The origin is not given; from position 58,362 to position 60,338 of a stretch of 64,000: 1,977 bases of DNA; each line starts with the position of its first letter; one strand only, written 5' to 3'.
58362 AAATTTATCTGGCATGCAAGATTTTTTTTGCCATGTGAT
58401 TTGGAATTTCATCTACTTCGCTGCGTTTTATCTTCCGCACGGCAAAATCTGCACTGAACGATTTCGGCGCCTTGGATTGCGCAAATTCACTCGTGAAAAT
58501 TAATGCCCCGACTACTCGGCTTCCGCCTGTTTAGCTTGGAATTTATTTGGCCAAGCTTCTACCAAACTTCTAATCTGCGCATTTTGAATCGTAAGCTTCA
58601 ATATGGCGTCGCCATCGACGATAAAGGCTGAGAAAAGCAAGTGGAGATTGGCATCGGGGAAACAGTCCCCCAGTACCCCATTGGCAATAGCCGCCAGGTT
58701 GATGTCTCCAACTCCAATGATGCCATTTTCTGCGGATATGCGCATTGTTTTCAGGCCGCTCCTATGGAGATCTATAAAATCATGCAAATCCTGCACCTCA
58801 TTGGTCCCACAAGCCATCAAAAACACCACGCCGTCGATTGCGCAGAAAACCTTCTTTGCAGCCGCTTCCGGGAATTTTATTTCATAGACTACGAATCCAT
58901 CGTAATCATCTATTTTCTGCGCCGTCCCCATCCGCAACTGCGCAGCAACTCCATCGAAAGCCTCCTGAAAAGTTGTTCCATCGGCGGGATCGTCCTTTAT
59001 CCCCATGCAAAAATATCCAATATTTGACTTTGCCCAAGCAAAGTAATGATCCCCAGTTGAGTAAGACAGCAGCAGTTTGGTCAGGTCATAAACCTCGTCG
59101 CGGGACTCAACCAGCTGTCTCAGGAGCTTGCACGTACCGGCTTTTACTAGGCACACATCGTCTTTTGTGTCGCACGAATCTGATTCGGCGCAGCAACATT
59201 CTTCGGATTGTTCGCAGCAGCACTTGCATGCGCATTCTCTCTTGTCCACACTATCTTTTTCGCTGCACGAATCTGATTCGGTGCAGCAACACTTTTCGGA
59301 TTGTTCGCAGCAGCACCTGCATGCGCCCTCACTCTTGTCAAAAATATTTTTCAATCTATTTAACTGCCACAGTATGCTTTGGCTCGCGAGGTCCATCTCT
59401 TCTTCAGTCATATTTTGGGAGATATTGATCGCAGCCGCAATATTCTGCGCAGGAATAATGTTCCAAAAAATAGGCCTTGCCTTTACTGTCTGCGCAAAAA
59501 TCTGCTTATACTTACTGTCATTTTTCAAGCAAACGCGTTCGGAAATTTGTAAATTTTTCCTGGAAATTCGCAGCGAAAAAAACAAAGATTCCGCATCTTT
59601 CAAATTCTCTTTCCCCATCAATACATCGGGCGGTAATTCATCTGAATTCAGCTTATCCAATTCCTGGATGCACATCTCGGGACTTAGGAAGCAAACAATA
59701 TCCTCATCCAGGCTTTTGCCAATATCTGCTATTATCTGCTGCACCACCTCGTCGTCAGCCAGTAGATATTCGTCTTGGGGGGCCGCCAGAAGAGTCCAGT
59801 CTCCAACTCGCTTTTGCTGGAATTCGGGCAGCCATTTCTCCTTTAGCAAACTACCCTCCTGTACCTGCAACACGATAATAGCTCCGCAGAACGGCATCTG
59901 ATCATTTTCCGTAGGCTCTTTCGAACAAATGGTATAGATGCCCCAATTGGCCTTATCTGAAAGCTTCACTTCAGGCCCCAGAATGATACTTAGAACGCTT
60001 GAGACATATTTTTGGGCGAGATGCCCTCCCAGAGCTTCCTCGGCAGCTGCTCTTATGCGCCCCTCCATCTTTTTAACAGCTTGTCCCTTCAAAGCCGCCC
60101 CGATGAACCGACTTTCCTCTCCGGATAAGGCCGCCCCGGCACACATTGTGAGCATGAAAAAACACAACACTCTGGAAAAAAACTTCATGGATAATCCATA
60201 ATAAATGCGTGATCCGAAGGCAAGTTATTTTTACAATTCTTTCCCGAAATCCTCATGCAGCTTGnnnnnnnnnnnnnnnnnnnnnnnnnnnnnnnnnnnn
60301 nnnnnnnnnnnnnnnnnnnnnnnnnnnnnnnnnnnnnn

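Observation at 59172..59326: Tandem cysteine-triplet module (18 Cys in 57 residues) inserted in a secreted 558-aa protein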

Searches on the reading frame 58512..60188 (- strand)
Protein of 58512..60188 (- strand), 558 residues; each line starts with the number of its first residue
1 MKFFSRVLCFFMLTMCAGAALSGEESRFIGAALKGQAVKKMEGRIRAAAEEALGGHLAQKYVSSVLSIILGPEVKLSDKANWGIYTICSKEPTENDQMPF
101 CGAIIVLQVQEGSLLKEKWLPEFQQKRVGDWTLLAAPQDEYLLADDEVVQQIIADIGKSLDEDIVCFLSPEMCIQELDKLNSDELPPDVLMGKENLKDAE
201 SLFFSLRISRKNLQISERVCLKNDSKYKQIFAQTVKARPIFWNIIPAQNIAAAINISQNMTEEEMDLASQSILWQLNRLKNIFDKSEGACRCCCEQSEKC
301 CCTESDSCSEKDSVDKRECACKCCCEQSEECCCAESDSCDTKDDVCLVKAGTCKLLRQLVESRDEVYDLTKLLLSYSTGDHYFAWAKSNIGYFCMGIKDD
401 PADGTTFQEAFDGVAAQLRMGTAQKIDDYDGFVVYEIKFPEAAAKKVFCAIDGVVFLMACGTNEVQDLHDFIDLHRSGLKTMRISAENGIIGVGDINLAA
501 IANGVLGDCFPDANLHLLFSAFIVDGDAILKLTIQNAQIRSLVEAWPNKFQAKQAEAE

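Call 5: search_protein_families(library=pfam, proteins=[window:58512-60188:-], max_evalue=10)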
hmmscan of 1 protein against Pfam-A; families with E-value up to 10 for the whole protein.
window:58512-60188:- (558 aa): 0 families

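Call 7: find_homologous_proteins(query=window:58515-60188:-, max_evalue=0.001)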
Query window:58515-60188:- (558 aa): 1 proteins with E <= 0.001 among 8000 candidates.
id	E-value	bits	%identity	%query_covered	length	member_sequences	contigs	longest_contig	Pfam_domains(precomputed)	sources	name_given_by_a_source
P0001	0.0e+0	1243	100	98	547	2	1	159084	-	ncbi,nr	ncbi:MAG: hypothetical protein LBI81_02630 [Puniceicoccales bacterium]|nr:hypothetical protein [Puni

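Call 12: find_encoding_contigs(protein=P0001, flank=10000, max_places=6)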
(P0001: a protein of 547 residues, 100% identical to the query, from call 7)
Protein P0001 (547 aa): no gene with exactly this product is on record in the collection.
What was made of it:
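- Tried and rejected: The exact-sequence contig look-up for P0001 found nothing (call 12).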

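Call 13: search_protein_families(library=ncbifam, proteins=[window:58515-60188:-], max_evalue=10)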
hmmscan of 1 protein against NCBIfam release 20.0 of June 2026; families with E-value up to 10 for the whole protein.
window:58515-60188:- (558 aa): 0 families

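Call 14: search_solved_structures(query=window:58515-60188:-, max_evalue=10)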
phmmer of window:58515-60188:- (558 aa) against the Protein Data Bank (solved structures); distinct sequences matched with E-value up to 10: 0.

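Call 17: search_protein_representatives(protein=window:58515-60188:-)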
Query: 558 residues. Proteins with E-value up to 0.001 (for the whole library): 7; up to 1e-10: 3; up to 1e-30: 2. The best 7 are listed.
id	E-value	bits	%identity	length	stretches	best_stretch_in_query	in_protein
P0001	0.0e+00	1243.0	100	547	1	12-558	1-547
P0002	1.5e-56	208.3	33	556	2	2-270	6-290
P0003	3.2e-27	111.5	28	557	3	321-550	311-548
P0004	1.1e-10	57.0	27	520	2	41-301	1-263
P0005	1.8e-07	46.3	35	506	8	51-103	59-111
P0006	1.0e-06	43.8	27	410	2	309-541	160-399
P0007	1.0e-05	40.5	25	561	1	198-544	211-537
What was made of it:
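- Tried and rejected: Only the exhaustive phmmer search (call 17) found the family.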

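Call 21: find_homologous_proteins(query=A1, max_evalue=0.001)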
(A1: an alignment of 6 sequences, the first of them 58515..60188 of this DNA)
Query A1 (6 sequences) (558 aa, profile of the alignment): 1 proteins with E <= 0.001 among 8000 candidates.
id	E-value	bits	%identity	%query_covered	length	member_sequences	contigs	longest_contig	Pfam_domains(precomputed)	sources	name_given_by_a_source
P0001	1.7e-207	709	100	98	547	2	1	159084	-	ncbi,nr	ncbi:MAG: hypothetical protein LBI81_02630 [Puniceicoccales bacterium]|nr:hypothetical protein [Puni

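Call 22: list_cluster_members(proteins=[P0002, P0003, P0004, P0006, P0007])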
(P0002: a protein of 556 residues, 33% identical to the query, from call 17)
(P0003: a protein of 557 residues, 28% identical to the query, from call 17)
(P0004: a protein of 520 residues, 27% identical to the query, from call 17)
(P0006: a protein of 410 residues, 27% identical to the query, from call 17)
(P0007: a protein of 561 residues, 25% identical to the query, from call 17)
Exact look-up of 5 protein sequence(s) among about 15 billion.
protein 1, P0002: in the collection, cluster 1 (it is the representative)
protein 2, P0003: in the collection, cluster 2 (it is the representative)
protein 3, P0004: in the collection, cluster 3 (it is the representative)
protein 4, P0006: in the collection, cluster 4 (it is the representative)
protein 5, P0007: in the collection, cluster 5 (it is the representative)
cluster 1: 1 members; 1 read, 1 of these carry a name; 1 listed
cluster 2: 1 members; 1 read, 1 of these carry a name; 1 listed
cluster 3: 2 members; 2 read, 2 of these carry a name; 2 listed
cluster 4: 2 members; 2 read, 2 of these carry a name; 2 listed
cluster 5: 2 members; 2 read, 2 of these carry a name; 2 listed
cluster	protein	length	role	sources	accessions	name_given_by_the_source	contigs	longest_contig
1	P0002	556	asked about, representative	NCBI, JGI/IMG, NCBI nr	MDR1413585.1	MAG: hypothetical protein LBI56_01435 [Puniceicoccales bacterium] | hypothetical protein | hypothetical protein [Puniceicoccales bacterium]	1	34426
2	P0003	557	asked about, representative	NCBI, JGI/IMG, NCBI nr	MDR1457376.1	MAG: hypothetical protein LBI47_00755 [Puniceicoccales bacterium] | hypothetical protein | hypothetical protein [Puniceicoccales bacterium]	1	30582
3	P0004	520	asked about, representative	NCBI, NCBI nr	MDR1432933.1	MAG: hypothetical protein LBI61_01145 [Puniceicoccales bacterium] | hypothetical protein [Puniceicoccales bacterium]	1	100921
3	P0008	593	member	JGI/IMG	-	hypothetical protein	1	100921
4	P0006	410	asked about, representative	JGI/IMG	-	hypothetical protein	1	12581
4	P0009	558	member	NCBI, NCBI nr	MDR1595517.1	MAG: hypothetical protein LBR91_01165 [Puniceicoccales bacterium] | hypothetical protein [Puniceicoccales bacterium]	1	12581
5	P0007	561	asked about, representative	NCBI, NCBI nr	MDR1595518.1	MAG: hypothetical protein LBR91_01170 [Puniceicoccales bacterium] | hypothetical protein [Puniceicoccales bacterium]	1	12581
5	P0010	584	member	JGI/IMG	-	hypothetical protein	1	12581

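Call 24: find_encoding_contigs(protein=P0002, flank=10000, max_places=3)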
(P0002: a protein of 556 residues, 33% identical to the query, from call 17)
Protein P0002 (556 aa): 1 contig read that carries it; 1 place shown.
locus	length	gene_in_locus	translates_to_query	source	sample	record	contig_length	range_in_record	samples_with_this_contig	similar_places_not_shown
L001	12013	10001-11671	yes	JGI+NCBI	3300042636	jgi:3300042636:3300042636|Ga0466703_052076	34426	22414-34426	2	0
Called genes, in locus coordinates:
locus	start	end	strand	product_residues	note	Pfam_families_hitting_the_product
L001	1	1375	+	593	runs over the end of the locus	PF01336:tRNA_anti-codon, PF00152:tRNA-synt_2, PF02938:GAD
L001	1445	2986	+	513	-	-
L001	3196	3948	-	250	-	PF02541:Ppx-GppA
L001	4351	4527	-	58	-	-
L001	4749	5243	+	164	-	-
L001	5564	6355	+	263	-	PF03099:BPL_LplA_LipB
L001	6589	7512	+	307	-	-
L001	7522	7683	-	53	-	-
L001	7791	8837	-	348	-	PF01118:Semialdhyde_dh, PF02774:Semialdhyde_dhC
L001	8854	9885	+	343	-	PF00288:GHMP_kinases_N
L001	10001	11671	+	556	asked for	-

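Call 25: find_encoding_contigs(protein=P0007, flank=10000, max_places=3)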
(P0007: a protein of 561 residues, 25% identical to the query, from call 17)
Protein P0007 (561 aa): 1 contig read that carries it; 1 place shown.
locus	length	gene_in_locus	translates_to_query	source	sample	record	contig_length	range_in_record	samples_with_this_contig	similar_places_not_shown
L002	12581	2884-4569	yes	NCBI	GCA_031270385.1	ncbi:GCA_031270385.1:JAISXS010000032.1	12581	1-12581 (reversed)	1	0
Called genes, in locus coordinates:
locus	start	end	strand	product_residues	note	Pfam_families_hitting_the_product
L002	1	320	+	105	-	?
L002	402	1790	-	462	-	PF00206:Lyase_1, PF10415:FumaraseC_C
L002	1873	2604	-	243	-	PF01479:S4, PF00849:PseudoU_synth_2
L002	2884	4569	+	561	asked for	-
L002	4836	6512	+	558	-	-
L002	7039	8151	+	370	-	PF00953:Glycos_transf_4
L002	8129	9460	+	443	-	PF08245:Mur_ligase_M, PF02875:Mur_ligase_C (weak)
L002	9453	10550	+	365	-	PF04225:LysM_OapA (faint), PF23472:LysM2_CERK1_LYK3_4_5 (faint), PF23473:LysM3_LYK4_5 (faint), PF23577:LysM_RLK (faint), PF01476:LysM, PF23446:LysM1_NFP_LYK (faint), PF23462:LysM3_NFP (faint), PF01476:LysM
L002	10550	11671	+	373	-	PF01098:FTSW_RODA_SPOVE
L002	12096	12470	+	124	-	-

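Call 27: find_related_loci(query=A2, collection=genome_contigs, flank=8000)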
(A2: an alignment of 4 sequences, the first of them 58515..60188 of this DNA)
Query A2 (558 aa) in genome_contigs; peptide patterns used: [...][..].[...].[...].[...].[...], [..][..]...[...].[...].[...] (x = any residue, [..] = any of these).
10 stretches matched a pattern; 3 encode a relative of the query (tblastn E <= 1e-3); 3 distinct loci.
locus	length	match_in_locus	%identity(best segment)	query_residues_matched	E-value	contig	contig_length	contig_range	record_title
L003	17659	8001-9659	26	1-545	2e-36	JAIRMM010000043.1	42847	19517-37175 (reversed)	MAG: Puniceicoccales bacterium isolate Cd354_bin103 k119_145579, whole genome shotgun sequence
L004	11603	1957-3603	25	1-551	3e-35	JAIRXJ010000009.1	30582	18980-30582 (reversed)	MAG: Puniceicoccales bacterium isolate Gsp477_bin153 k119_153080, whole genome shotgun sequence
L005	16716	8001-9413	22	32-544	9e-19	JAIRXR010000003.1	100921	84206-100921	MAG: Puniceicoccales bacterium isolate Gsp477_bin174 k119_6106704, whole genome shotgun sequence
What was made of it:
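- Family members come from bins Gsp477_* and Cd354_* (call 27).
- Tried and rejected: The genome-contig scan found three loci, all Puniceicoccales MAGs (call 27).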

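Call 32: search_protein_families(library=pfam, alignment_id=A3, max_evalue=1)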
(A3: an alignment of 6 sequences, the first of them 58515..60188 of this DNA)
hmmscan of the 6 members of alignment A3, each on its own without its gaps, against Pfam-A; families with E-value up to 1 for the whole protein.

A. member 1, window:58515-60188:- (558 aa): 0 families

B. families by the number of members that match (of 6 scanned): 3 families
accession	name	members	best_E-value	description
PF21559.3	Reb1_MybAD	1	0.057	DNA-binding protein reb1, Myb-associated domain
PF01207.24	Dus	1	0.19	Dihydrouridine synthase (Dus)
PF09235.17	SAM_Ste50p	1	0.35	Ste50p, sterile alpha motif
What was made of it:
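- On Chlamydial OmcA/OmcB cysteine-rich envelope proteins: None of the six family members gives a credible Pfam hit; the best E-value is 0.057, to unrelated families (calls 5, 32).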

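Call 33: search_solved_structures(query=A3, max_evalue=10)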
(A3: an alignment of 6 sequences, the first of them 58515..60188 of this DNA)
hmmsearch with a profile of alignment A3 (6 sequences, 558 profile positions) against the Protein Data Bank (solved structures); distinct sequences matched with E-value up to 10: 1.
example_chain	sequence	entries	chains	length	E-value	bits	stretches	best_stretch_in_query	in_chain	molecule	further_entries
5mza_A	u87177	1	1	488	1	11.2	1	303-347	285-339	Erythrocyte membrane protein 1 (PfEMP1)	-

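Call 39: find_related_loci(query=window:58515-60188:-, collection=metagenome_contigs, flank=6000)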
Query window:58515-60188:- (558 aa) in metagenome_contigs; peptide patterns used: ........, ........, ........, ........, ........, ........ (x = any residue, [..] = any of these).
42 stretches matched a pattern, but none encodes a relative of the query by tblastn (E <= 1e-3).
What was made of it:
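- The sequence comes from a metagenome-assembled genome, and no second assembly of the same strain was found (calls 7, 12, 39).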

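Call 40: find_related_loci(query=A2, collection=metagenome_contigs, flank=6000)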
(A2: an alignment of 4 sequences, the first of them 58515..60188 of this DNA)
Query A2 (558 aa) in metagenome_contigs; peptide patterns used: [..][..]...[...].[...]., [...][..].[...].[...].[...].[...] (x = any residue, [..] = any of these).
38 stretches matched a pattern, but none encodes a relative of the query by tblastn (E <= 1e-3).
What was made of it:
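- Tried and rejected: Two metagenome-contig scans found no relatives (calls 39, 40).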

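Call 41: predict_structure(alignment_id=A3)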
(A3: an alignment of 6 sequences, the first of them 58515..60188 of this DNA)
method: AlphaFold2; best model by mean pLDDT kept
length: 558 residues; sequences in the alignment: 6
mean_pLDDT: 70.7   pTM: 0.69
mean pLDDT of the five models: 70.7, 70.2, 68.7, 68.3, 66.9
residues with pLDDT >= 90: 46; 70-90: 311; 50-70: 94; < 50: 107
segments of 3 or more residues with pLDDT < 50: 1-25, 94-98, 288-350, 480-487, 553-558
pLDDT, mean of each block of 10 residues (from residue 1): 31 32 56 78 74 71 66 76 80 51 83 69 84 87 89 89 82 71 67 78 84 86 85 77 65 83 79 80 62 36 33 29 36 38 40 64 81 87 82 88 88 81 88 86 73 90 88 74 51 82 65 79 84 84 65 47
secondary structure, 60 per line:
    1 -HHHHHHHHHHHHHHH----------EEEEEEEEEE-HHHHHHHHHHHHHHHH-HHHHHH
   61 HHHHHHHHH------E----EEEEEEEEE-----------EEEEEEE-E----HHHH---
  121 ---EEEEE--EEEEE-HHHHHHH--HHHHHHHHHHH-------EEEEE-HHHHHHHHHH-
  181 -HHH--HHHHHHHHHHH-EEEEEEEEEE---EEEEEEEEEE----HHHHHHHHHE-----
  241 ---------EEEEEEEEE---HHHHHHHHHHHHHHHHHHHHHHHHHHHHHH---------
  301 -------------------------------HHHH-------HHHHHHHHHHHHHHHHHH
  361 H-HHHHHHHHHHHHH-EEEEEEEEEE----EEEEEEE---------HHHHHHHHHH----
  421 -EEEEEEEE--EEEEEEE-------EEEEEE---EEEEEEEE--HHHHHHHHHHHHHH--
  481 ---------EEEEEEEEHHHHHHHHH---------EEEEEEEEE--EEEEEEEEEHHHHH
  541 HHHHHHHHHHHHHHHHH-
elements in order: H2-16 E27-36 H38-53 H55-69 E81-89 E101-107 H114-117 E124-128 E131-135 H137-143 H146-156 E164-168 H170-179 H187-197 E199-208 E212-221 H226-234 E250-258 H262-291 H332-335 H343-361 H363-375 E377-386 E391-397 H407-416 E422-429 E432-438 E446-451 E455-462 H465-478 E490-497 H498-506 E516-524 E527-535 H536-557
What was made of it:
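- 59340..60113 (-): N-terminal alpha/beta domain (residues 26-283), ending in a roughly 30-residue helix (H262-291) that runs into the Cys patch. AlphaFold2 whole-protein model call 41.
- Closest known: Periplasmic copper proteins CopG. Different: Here the cysteines lie in a disordered linker (call 41).
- The patch sits exactly between two folded domains and is flanked by long helices (H262-291, H343-375) (call 41). The segment is exported through a Sec-type signal peptide and is not predicted to fold (call 41).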

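Call 45: fold_search(model_id=the predicted structure, library=pdb)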
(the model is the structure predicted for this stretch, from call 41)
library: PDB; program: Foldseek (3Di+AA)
matches with E <= 10: 822; with E <= 0.001: 1
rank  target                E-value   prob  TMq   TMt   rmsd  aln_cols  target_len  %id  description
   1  3k8j                  2.4e-04  1.00  0.18  0.35  11.7       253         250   11  Structure of crystal form III of TP0453 (released 2010-10-27)
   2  3k8h_B                2.6e-03  0.97  0.17  0.32  11.0       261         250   11  Structure of crystal form I of TP0453 (released 2010-10-27)
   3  3k8i                  5.7e-03  0.98  0.19  0.37  11.4       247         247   11  Structure of crystal form IV of TP0453 (released 2010-10-27)
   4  3k8h_A                1.0e-02  0.97  0.19  0.37  10.4       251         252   10  Structure of crystal form I of TP0453 (released 2010-10-27)
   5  3k8g_A                1.0e-02  0.96  0.18  0.34   9.3       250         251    9  Structure of crystal form I of TP0453 (released 2010-10-27)
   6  3caa_A                7.1e-02  0.09  0.08  0.11  19.8       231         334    7  CLEAVED ANTICHYMOTRYPSIN A347R (released 1998-02-25)
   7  6wac                  1.1e-01  0.09  0.07  0.12  18.2       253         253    7  FF248-249AA PCNA mutant defective in BIR (released 2020-09-30)
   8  2ach_A                1.1e-01  0.08  0.08  0.12  20.0       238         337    8  CRYSTAL STRUCTURE OF CLEAVED HUMAN ALPHA1-ANTICHYMOTRYPSIN AT 2.7 ANGSTROMS RESOLUTION AND ITS COMPARISON WITH OTHER S (released 1993-07-15)
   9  7st9_F                1.3e-01  0.05  0.09  0.12  19.8       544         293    7  Open state of Rad24-RFC:9-1-1 bound to a 5' ss/dsDNA junction (released 2022-03-23)
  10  3vqx_D                1.7e-01  0.38  0.09  0.17  11.6       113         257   12  Crystal structure of the catalytic domain of pyrrolysyl-tRNA synthetase in triclinic crystal form (released 2013-01-02)
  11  9cyt_J                1.7e-01  0.07  0.05  0.03  19.7       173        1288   14  Cryo-EM structure of MRV outer shell (released 2024-12-18)
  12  7yfe_H                1.7e-01  0.07  0.05  0.03  19.1       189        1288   16  In situ structure of polymerase complex of mammalian reovirus in virion (released 2023-03-29)
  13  2z0l_A                2.1e-01  0.05  0.09  0.15  25.3       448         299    8  Crystal structure of EBV-DNA polymerase accessory protein BMRF1 (released 2008-05-13)
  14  8oj6_B                2.4e-01  0.08  0.09  0.14  21.7       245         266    6  HSV-1 DNA polymerase-processivity factor complex in pre-translocation state (released 2024-04-03)
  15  6hgn_A                2.5e-01  0.07  0.08  0.11  18.6       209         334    6  Crystal structure of Alpha1-antichymotrypsin variant DBS-II-allo-L55V: an allosterically controlled doxorubicin-bindin (released 2019-05-29)
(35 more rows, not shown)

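Call 47: search_protein_families(library=pfam, proteins=[L005:3532-6603:+], max_evalue=0.01)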
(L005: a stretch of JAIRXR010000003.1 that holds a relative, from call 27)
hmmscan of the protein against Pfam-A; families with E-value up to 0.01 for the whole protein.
L005:3532-6603:+ (1024 aa): 0 families

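Call 86: fold_search(model_id=the predicted structure, library=viral)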
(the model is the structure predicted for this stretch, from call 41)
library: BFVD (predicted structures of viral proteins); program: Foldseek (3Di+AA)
matches with E <= 10: 421; with E <= 0.001: 0
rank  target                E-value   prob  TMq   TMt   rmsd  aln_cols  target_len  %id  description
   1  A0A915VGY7            8.9e-03  0.08  0.08  0.08  28.3       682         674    9  (no name in the UniProt tables at hand)
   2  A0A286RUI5            1.5e-02  0.11  0.09  0.12  23.3       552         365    8  DNA polymerase processivity factor [Beluga whale alphaherpesvirus 1]
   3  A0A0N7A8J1            2.0e-02  0.09  0.08  0.04  23.9       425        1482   10  (no name in the UniProt tables at hand)
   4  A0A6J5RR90            4.6e-02  0.72  0.14  0.33  18.2       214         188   11  Lipoprotein [uncultured Caudovirales phage]
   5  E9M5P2                1.0e-01  0.04  0.08  0.09  22.7       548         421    7  DNA replication protein [Cricetid gammaherpesvirus 2]
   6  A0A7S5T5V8            1.1e-01  0.35  0.11  0.10  19.9       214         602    8  (no name in the UniProt tables at hand)
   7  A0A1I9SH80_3          1.1e-01  0.06  0.07  0.04  17.3       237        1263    8  Genome polyprotein [Botrytis cinerea betaendornavirus 1]
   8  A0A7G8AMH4            1.2e-01  0.21  0.08  0.20  18.1       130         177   13  (no name in the UniProt tables at hand)
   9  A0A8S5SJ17            1.3e-01  0.44  0.12  0.15   6.9       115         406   10  Host cell surface-exposed lipoprotein [Siphoviridae sp. ctvhu9]
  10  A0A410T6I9            2.1e-01  0.57  0.08  0.11   9.7        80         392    4  (no name in the UniProt tables at hand)
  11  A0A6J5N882            2.1e-01  0.06  0.07  0.13  19.7       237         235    9  Uncharacterized protein [uncultured Caudovirales phage]
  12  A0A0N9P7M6            2.2e-01  0.04  0.08  0.05  25.9       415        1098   10  (no name in the UniProt tables at hand)
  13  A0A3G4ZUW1            2.3e-01  0.16  0.11  0.14  24.6       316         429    8  Uncharacterized protein [Dasosvirus sp.]
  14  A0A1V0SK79            2.4e-01  0.09  0.07  0.13  15.8       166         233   10  Uncharacterized protein [Klosneuvirus KNV1]
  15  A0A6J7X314            2.6e-01  0.01  0.06  0.05  34.3       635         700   11  Prohead protease [uncultured Caudovirales phage]
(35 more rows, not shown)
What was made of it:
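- Tried and rejected: Foldseek against viral structures found nothing (call 86).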

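Call 87: search_protein_families(library=pfam, proteins=[L003:6363-7823:-, L003:9915-10568:+, L003:4920-6140:-, L003:11151-13082:+], max_evalue=0.00001)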
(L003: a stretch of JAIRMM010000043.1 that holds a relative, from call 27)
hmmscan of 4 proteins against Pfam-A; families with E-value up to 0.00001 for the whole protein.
L003:6363-7823:- (486 aa): 2 families
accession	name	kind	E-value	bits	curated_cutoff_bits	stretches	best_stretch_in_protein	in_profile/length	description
PF00266.25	Aminotran_5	-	6.7e-128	427.2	21.5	1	102-470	1-370/371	Aminotransferase class-V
PF00155.27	Aminotran_1_2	-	6.6e-06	26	19.7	0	147-279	45-187/361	Aminotransferase class I and II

L003:9915-10568:+ (217 aa): 1 family
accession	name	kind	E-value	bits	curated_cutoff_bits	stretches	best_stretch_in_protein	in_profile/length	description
PF02224.24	Cytidylate_kin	-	1.6e-34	119.9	26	1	7-181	1-163/211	Cytidylate kinase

L003:4920-6140:- (406 aa): 1 family
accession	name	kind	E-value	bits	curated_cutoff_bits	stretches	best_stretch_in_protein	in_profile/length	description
PF00482.28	T2SSF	-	1e-33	116.4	25.2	2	72-195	1-125/125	Type II secretion system (T2SS), protein F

L003:11151-13082:+ (643 aa): 1 family
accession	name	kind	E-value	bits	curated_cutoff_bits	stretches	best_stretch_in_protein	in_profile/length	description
PF00884.28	Sulfatase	-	3.3e-34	119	25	1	271-546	1-300/301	Sulfatase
